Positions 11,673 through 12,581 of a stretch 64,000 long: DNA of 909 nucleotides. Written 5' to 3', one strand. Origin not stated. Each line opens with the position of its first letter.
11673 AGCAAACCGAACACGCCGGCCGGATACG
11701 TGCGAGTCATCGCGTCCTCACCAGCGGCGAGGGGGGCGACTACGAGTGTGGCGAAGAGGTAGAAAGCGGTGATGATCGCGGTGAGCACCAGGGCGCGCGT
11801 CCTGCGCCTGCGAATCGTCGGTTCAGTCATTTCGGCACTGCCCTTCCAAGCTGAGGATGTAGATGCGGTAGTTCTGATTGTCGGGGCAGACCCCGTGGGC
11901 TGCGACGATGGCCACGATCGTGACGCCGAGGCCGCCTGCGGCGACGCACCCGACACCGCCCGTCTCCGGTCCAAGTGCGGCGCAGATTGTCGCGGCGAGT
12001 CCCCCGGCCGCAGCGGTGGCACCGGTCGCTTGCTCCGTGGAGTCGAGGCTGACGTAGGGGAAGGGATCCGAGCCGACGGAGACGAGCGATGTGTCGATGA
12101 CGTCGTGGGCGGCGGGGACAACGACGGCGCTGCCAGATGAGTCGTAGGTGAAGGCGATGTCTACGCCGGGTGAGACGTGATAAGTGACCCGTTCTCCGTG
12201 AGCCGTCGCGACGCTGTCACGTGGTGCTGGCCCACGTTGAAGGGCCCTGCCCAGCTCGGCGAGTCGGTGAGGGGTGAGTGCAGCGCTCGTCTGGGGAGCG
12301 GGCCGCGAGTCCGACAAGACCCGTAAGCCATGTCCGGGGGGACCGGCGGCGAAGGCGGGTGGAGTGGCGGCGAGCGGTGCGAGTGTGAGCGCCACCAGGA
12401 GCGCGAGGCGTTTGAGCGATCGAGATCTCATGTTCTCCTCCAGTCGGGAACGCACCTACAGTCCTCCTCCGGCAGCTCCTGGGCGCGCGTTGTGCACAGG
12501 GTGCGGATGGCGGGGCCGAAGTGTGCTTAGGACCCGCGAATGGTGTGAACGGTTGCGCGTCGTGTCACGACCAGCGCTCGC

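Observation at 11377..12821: Low-GC ~1 kb cassette (secreted Gly/Cys-rich protein + coupled 2-TM protein) inserted at the helicase terminator and bracketed by ~220-bp direct repeats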

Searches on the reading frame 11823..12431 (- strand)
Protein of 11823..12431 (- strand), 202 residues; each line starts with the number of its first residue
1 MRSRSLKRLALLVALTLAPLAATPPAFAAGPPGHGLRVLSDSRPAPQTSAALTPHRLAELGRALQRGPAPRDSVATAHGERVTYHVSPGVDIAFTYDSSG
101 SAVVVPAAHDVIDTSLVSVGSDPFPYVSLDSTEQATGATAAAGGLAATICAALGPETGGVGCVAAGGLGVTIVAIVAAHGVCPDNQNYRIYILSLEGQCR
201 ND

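Call 6: search_protein_families(library=pfam, proteins=[window:11823-12431:-], max_evalue=1)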
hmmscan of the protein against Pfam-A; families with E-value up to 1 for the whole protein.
window:11823-12431:- (202 aa): 0 families

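Call 7: find_homologous_proteins(query=window:11823-12431:-, max_evalue=0.01)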
Query window:11823-12431:- (202 aa): 5 proteins with E <= 0.01 among 7014 candidates.
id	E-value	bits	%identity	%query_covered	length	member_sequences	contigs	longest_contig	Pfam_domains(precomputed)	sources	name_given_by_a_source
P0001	1.5e-116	405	96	100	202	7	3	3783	-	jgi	jgi:hypothetical protein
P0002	2.8e-102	358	85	100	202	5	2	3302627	-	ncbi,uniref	ncbi:hypothetical protein [Clavibacter michiganensis]|uniref:hypothetical protein n=1 Tax=Clavibacte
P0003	2.7e-51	192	50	100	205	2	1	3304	-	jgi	jgi:hypothetical protein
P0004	1.7e-41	160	68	55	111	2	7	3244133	-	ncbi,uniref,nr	ncbi:hypothetical protein [Clavibacter michiganensis]|uniref:hypothetical protein n=1 Tax=Clavibacte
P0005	6.7e-36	142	61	54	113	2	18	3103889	-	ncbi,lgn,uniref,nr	ncbi:hypothetical protein C5E02_07165 [Rathayibacter rathayi]|uniref:Uncharacterized protein n=1 Tax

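Call 10: find_encoding_contigs(protein=P0002, flank=6000, max_places=4)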
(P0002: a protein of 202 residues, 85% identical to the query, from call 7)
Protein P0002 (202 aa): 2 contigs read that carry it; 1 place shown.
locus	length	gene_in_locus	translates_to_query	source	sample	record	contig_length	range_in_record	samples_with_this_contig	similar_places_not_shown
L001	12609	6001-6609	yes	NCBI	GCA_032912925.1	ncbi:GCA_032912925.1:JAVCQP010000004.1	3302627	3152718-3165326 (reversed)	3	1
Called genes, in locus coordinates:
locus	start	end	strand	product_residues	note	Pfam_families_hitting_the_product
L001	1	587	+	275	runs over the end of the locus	PF02110:HK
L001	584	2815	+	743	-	PF02581:TMP-TENI, PF08543:Phos_pyr_kin, PF03070:TENA_THI-4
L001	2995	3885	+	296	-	PF07883:Cupin_2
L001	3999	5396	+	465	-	PF00083:Sugar_tr, PF07690:MFS_1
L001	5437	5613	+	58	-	-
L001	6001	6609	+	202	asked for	-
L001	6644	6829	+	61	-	-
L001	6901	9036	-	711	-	PF04851:ResIII (faint), PF00176:SNF2-rel_dom, PF00270:DEAD (faint), PF00271:Helicase_C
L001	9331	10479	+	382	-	PF13409:GST_N_2 (weak), PF13410:GST_C_2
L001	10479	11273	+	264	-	PF07859:Abhydrolase_3 (weak)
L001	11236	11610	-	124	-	PF20619:DUF6804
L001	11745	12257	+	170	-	PF13428:TPR_14 (faint), PF13424:TPR_12 (faint), PF12688:TPR_5, PF13432:TPR_16 (weak)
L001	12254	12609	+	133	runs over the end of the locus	-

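Call 11: find_encoding_contigs(protein=P0004, flank=6000, max_places=4)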
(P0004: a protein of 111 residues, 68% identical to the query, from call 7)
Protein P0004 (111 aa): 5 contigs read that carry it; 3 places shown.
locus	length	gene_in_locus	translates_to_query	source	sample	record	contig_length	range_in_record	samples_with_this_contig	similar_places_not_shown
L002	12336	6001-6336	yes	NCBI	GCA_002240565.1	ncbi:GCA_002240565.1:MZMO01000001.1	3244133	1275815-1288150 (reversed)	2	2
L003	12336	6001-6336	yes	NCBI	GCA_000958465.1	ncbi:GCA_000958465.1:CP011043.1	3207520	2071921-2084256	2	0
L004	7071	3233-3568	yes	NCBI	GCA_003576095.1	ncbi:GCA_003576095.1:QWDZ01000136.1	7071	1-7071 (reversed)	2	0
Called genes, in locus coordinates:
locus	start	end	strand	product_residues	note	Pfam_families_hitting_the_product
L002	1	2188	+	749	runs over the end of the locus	PF02581:TMP-TENI, PF08543:Phos_pyr_kin, PF03070:TENA_THI-4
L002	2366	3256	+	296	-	PF07883:Cupin_2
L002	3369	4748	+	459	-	PF00083:Sugar_tr, PF07690:MFS_1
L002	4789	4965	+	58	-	-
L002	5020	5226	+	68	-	-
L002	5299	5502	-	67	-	-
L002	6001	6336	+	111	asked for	-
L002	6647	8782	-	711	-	PF04851:ResIII (faint), PF00176:SNF2-rel_dom, PF00270:DEAD (faint), PF00271:Helicase_C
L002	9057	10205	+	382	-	PF13409:GST_N_2 (weak), PF13410:GST_C_2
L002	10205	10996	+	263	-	PF07859:Abhydrolase_3 (weak)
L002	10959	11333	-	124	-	PF20619:DUF6804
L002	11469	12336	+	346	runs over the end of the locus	PF08240:ADH_N, PF01262:AlaDh_PNT_C (weak), PF00107:ADH_zinc_N, PF13602:ADH_zinc_N_2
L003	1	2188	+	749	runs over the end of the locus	PF02581:TMP-TENI, PF08543:Phos_pyr_kin, PF03070:TENA_THI-4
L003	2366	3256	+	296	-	PF07883:Cupin_2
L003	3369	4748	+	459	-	PF00083:Sugar_tr, PF07690:MFS_1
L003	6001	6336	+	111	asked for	-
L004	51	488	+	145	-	-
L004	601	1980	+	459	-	PF00083:Sugar_tr, PF07690:MFS_1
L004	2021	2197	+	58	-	-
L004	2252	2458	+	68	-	-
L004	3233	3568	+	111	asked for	-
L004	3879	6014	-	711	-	PF04851:ResIII (faint), PF00176:SNF2-rel_dom, PF00270:DEAD (faint), PF00271:Helicase_C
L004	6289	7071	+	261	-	PF13409:GST_N_2 (weak), PF13410:GST_C_2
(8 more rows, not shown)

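Call 12: find_encoding_contigs(protein=P0005, flank=6000, max_places=4)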
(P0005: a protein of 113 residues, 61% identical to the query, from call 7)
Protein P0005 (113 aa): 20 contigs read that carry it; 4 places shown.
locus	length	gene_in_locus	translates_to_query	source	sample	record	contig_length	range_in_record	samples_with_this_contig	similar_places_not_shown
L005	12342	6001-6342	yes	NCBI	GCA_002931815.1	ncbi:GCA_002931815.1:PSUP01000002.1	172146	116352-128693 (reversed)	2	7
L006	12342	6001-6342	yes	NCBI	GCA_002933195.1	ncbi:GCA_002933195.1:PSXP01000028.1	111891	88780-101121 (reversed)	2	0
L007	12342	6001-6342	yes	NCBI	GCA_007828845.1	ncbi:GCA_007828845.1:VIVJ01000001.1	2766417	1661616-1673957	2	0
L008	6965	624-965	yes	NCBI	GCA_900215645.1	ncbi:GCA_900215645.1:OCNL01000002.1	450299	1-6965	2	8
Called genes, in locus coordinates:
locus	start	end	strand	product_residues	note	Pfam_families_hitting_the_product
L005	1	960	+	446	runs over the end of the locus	PF00425:Chorismate_bind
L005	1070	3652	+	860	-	PF00133:tRNA-synt_1, PF01406:tRNA-synt_1e (faint), PF09334:tRNA-synt_1g, PF13603:tRNA-synt_1_2, PF00133:tRNA-synt_1, PF09334:tRNA-synt_1g (weak), PF08264:Anticodon_1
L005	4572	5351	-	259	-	PF13613:HTH_Tnp_4, PF01609:DDE_Tnp_1, PF13359:DDE_Tnp_4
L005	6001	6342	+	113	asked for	-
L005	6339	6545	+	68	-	-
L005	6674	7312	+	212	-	PF10531:SLBB, PF14520:HHH_5 (faint), PF14716:HHH_8 (faint), PF00633:HHH (faint), PF12836:HHH_3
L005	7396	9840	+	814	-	PF03772:Competence, PF00753:Lactamase_B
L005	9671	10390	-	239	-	PF14103:DUF4276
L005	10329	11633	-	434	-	PF02463:SMC_N, PF11398:DUF2813 (faint), PF13175:AAA_15, PF13476:AAA_23, PF13304:AAA_21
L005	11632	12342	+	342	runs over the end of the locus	PF21694:DNA_pol3_delta_C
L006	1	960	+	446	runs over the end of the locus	PF00425:Chorismate_bind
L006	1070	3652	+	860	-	PF00133:tRNA-synt_1, PF01406:tRNA-synt_1e (faint), PF09334:tRNA-synt_1g, PF13603:tRNA-synt_1_2, PF00133:tRNA-synt_1, PF09334:tRNA-synt_1g (weak), PF08264:Anticodon_1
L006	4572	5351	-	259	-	PF13613:HTH_Tnp_4, PF01609:DDE_Tnp_1, PF13359:DDE_Tnp_4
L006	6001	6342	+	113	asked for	-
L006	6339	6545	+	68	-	-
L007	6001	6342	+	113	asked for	-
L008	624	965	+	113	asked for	-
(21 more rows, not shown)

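Call 21: find_encoding_contigs(protein=P0003, flank=6000, max_places=3)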
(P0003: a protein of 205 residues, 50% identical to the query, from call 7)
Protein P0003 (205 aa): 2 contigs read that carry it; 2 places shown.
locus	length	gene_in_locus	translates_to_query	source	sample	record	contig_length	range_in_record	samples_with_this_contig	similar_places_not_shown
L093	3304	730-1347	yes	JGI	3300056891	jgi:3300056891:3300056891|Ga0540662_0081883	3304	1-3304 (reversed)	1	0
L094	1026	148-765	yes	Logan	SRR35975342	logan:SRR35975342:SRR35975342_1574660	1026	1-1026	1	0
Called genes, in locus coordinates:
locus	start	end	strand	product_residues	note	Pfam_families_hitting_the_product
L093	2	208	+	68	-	?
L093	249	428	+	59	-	-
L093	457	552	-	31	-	-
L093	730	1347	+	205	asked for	-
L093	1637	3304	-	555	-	PF04851:ResIII (faint), PF00176:SNF2-rel_dom, PF00270:DEAD (faint), PF00271:Helicase_C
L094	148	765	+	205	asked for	-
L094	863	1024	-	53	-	?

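Call 22: find_encoding_contigs(protein=P0001, flank=6000, max_places=3)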
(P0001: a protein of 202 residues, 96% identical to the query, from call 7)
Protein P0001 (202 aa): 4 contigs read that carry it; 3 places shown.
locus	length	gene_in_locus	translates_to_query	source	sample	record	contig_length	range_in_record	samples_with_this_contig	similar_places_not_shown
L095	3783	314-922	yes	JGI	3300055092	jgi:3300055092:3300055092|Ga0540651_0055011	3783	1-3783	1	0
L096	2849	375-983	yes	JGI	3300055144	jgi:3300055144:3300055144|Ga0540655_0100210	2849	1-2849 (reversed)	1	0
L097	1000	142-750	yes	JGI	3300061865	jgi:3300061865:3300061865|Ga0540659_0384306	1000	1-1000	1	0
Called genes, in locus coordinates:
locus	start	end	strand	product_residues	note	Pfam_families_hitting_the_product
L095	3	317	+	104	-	?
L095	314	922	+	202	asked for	-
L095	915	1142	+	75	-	-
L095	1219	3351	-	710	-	PF00176:SNF2-rel_dom, PF04851:ResIII (faint), PF00270:DEAD (faint), PF00271:Helicase_C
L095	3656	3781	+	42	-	?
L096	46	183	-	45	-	-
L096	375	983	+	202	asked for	-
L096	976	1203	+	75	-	-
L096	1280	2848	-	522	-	?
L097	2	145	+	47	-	?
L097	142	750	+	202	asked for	-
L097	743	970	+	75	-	-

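Call 31: predict_structure(alignment_id=A2)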
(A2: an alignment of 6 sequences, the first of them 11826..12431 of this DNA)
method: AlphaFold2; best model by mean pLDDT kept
length: 202 residues; sequences in the alignment: 6
mean_pLDDT: 54.5   pTM: 0.45
mean pLDDT of the five models: 54.5, 45.6, 45.2, 40.4, 36.7
residues with pLDDT >= 90: 0; 70-90: 51; 50-70: 80; < 50: 71
segments of 3 or more residues with pLDDT < 50: 1-52, 104-122
pLDDT, mean of each block of 10 residues (from residue 1): 36 30 25 25 30 56 69 78 66 66 43 35 61 65 59 56 63 71 78 74 68
secondary structure, 60 per line:
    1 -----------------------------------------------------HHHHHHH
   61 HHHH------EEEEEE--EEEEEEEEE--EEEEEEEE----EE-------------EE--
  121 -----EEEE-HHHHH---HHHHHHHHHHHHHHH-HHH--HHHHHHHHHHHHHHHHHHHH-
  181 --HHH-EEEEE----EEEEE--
elements in order: H54-64 E71-76 E79-87 E90-97 E126-129 H131-135 H139-153 H160-179 E187-191 E196-200

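Call 32: search_protein_representatives(alignment_id=A2)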
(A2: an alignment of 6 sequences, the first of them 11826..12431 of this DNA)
Query: 6 sequences, 202 profile positions. Proteins with E-value up to 0.001 (for the whole library): 43; up to 1e-10: 24; up to 1e-30: 14. The best 43 are listed.
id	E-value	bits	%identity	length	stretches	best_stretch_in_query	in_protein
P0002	9.4e-110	381.3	-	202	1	1-202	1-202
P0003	1.2e-100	351.6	-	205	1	1-202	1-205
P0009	2.9e-54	200.1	-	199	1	15-202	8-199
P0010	3.1e-53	196.7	-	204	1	10-202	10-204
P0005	7.3e-53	195.5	-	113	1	92-201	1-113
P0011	2.1e-42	161.4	-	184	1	27-202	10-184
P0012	3.7e-41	157.3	-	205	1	45-201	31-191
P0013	1.4e-39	152.1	-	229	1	8-199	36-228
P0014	2.8e-39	151.1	-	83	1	117-201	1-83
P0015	6.9e-39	149.9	-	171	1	52-199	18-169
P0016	3.0e-37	144.5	-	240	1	8-199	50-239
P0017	2.2e-36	141.7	-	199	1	14-193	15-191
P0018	1.3e-32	129.4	-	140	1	57-201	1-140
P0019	1.1e-31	126.4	-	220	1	13-195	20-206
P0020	3.3e-24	101.9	-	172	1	28-199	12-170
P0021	2.5e-22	95.8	-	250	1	20-191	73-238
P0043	1.3e-04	38.0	-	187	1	6-199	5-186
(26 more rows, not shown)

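Call 35: find_homologous_proteins(query=A3, max_evalue=0.001)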
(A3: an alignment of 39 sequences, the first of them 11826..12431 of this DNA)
Query A3 (39 sequences) (202 aa, profile of the alignment): 10 proteins with E <= 0.001 among 8000 candidates.
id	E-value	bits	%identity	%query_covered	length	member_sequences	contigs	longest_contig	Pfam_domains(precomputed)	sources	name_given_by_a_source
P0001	5.7e-59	217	96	100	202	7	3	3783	-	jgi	jgi:hypothetical protein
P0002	6.4e-59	217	85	100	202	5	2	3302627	-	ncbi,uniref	ncbi:hypothetical protein [Clavibacter michiganensis]|uniref:hypothetical protein n=1 Tax=Clavibacte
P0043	5.2e-48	182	23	97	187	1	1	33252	-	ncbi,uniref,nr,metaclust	ncbi:hypothetical protein [Acaricomes phytoseiuli]|uniref:hypothetical protein n=1 Tax=Acaricomes ph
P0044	3.3e-41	159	29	75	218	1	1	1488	-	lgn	-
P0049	5.2e-37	146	29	74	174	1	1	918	-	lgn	-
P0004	3.7e-31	127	68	55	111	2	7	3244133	-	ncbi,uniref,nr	ncbi:hypothetical protein [Clavibacter michiganensis]|uniref:hypothetical protein n=1 Tax=Clavibacte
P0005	6.1e-30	123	61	54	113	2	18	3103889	-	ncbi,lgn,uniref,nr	ncbi:hypothetical protein C5E02_07165 [Rathayibacter rathayi]|uniref:Uncharacterized protein n=1 Tax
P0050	9.3e-28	116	41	90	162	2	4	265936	-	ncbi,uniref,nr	ncbi:hypothetical protein [Rathayibacter tritici]|uniref:hypothetical protein n=1 Tax=Rathayibacter 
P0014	5.7e-26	110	60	42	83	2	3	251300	-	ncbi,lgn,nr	ncbi:hypothetical protein C5C31_04675 [Rathayibacter rathayi]|nr:hypothetical protein C5C34_04030 [R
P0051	3.6e-15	74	32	61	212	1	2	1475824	-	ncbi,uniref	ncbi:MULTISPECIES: hypothetical protein [unclassified Agrococcus]|uniref:hypothetical protein n=1 Ta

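Call 36: find_encoding_contigs(protein=P0043, flank=4000, max_places=2)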
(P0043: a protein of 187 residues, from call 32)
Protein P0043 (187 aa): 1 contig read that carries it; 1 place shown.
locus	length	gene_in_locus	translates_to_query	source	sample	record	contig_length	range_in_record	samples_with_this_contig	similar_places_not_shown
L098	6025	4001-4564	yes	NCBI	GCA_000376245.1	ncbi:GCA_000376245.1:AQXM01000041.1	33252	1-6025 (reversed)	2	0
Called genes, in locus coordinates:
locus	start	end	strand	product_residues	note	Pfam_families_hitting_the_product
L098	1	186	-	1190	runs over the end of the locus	PF08751:TrwC, PF13245:AAA_19, PF13604:AAA_30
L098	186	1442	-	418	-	PF08751:TrwC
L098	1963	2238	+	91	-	-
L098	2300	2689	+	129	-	-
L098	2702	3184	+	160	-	-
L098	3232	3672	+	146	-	-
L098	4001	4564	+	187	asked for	-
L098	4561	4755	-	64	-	PF13560:HTH_31, PF24250:HVO_2718 (weak), PF12844:HTH_19, PF01381:HTH_3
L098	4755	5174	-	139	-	-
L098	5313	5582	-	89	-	PF05016:ParE_toxin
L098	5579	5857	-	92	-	PF02604:PhdYeFM_antitox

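Call 37: find_encoding_contigs(protein=P0051, flank=4000, max_places=2)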
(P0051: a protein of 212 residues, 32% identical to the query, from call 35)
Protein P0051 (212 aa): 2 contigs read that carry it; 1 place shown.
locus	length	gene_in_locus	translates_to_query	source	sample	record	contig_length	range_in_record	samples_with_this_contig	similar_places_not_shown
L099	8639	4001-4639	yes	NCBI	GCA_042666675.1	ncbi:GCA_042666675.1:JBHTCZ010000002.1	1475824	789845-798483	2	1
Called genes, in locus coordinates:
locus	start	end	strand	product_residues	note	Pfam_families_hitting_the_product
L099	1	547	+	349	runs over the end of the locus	PF00368:HMG-CoA_red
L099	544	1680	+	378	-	PF01154:HMG_CoA_synt_N, PF08540:HMG_CoA_synt_C (weak)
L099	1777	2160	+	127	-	-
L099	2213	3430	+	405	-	PF00083:Sugar_tr (weak), PF07690:MFS_1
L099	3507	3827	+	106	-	-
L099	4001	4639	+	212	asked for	-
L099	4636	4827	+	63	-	-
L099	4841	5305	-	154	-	-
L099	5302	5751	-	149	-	-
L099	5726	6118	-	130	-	PF07811:TadE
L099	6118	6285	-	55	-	-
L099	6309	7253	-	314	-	PF00482:T2SSF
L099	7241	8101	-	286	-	PF00482:T2SSF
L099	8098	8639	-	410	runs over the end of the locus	PF00437:T2SSE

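Call 38: find_encoding_contigs(protein=P0050, flank=4000, max_places=2)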
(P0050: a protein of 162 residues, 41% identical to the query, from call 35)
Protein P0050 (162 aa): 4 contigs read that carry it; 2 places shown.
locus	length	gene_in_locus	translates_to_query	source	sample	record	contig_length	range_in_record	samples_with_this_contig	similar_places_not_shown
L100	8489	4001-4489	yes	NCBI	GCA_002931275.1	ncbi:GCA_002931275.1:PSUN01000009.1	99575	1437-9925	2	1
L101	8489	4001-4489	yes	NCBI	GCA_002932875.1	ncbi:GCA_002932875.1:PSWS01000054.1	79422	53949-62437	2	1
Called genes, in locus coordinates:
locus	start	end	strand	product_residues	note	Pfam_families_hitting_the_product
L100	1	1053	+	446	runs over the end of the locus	PF00425:Chorismate_bind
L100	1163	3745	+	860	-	PF00133:tRNA-synt_1, PF01406:tRNA-synt_1e (faint), PF09334:tRNA-synt_1g, PF13603:tRNA-synt_1_2, PF00133:tRNA-synt_1, PF09334:tRNA-synt_1g (weak), PF08264:Anticodon_1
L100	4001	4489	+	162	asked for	-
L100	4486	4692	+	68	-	-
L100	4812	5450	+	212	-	PF10531:SLBB, PF12826:HHH_2 (faint), PF14520:HHH_5 (faint), PF14716:HHH_8 (faint), PF00633:HHH (weak), PF12836:HHH_3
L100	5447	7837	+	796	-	PF03772:Competence, PF00753:Lactamase_B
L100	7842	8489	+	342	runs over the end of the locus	PF21694:DNA_pol3_delta_C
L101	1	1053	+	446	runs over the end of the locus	PF00425:Chorismate_bind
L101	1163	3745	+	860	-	PF00133:tRNA-synt_1, PF01406:tRNA-synt_1e (faint), PF09334:tRNA-synt_1g, PF13603:tRNA-synt_1_2, PF00133:tRNA-synt_1, PF09334:tRNA-synt_1g (weak), PF08264:Anticodon_1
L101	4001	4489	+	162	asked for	-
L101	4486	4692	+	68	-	-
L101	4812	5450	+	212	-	PF10531:SLBB, PF14520:HHH_5 (faint), PF00633:HHH (weak), PF12836:HHH_3, PF14716:HHH_8 (faint), PF03934:T2SSK (weak)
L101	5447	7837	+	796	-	PF03772:Competence, PF00753:Lactamase_B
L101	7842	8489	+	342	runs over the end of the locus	PF21694:DNA_pol3_delta_C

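Call 42: search_protein_families(library=ncbifam, proteins=[window:11826-12431:-, P0043, P0051, P0021], max_evalue=1)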
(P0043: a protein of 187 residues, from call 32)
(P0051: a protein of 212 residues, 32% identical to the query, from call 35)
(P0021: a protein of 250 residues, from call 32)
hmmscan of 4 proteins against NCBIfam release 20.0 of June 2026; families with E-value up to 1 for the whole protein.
window:11826-12431:- (202 aa): 1 family
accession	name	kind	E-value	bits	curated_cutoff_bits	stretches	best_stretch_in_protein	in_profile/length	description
NF035925.1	Geo26A_fam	subfamily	0.38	10.6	40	1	131-190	131-192/197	geobacillin-26 family protein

P0043 (187 aa): 0 families

P0051 (212 aa): 0 families

P0021 (250 aa): 1 family
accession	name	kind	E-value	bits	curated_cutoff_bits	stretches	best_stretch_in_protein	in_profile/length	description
TIGR03750.1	conj_TIGR03750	hypoth_equivalog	0.23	11.4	70.75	1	177-227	19-68/111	TIGR03750 family conjugal transfer protein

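Call 43: search_solved_structures(query=A3, max_evalue=10)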
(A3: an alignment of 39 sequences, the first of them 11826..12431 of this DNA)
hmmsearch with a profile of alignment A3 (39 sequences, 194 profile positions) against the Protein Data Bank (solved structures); distinct sequences matched with E-value up to 10: 4.
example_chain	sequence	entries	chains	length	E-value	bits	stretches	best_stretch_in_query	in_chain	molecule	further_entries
7c7d_A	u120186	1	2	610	0.22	14.7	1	9-97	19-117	alpha-1,3-glucanase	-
9uax_I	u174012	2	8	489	0.91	12.7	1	5-68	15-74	Vasodilator-stimulated phosphoprotein,Neuraminidase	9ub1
7w78_B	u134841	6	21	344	2.3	11.4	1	77-152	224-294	Putative ABC transport system integral membrane protein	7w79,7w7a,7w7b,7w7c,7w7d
4hsc_X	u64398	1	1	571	3.3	10.9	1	7-67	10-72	Streptolysin O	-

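Call 47: predict_structure(alignment_id=A3)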
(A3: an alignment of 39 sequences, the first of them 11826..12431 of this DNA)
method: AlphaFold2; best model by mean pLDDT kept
length: 202 residues; sequences in the alignment: 39
mean_pLDDT: 72.2   pTM: 0.38
mean pLDDT of the five models: 72.2, 70.9, 68.7, 68.3, 68.0
residues with pLDDT >= 90: 38; 70-90: 79; 50-70: 58; < 50: 27
segments of 3 or more residues with pLDDT < 50: 17-26, 107-114
pLDDT, mean of each block of 10 residues (from residue 1): 52 50 48 51 64 85 95 93 92 92 64 60 83 65 67 73 72 67 85 85 83
secondary structure, 60 per line:
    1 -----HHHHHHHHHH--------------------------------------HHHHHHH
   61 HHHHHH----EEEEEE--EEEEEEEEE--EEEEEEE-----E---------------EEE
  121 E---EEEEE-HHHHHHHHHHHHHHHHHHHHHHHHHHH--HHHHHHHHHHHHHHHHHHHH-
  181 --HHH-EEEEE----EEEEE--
elements in order: H6-15 H54-66 E71-76 E79-87 E90-96 E118-121 E125-129 H131-157 H160-179 E187-191 E196-200
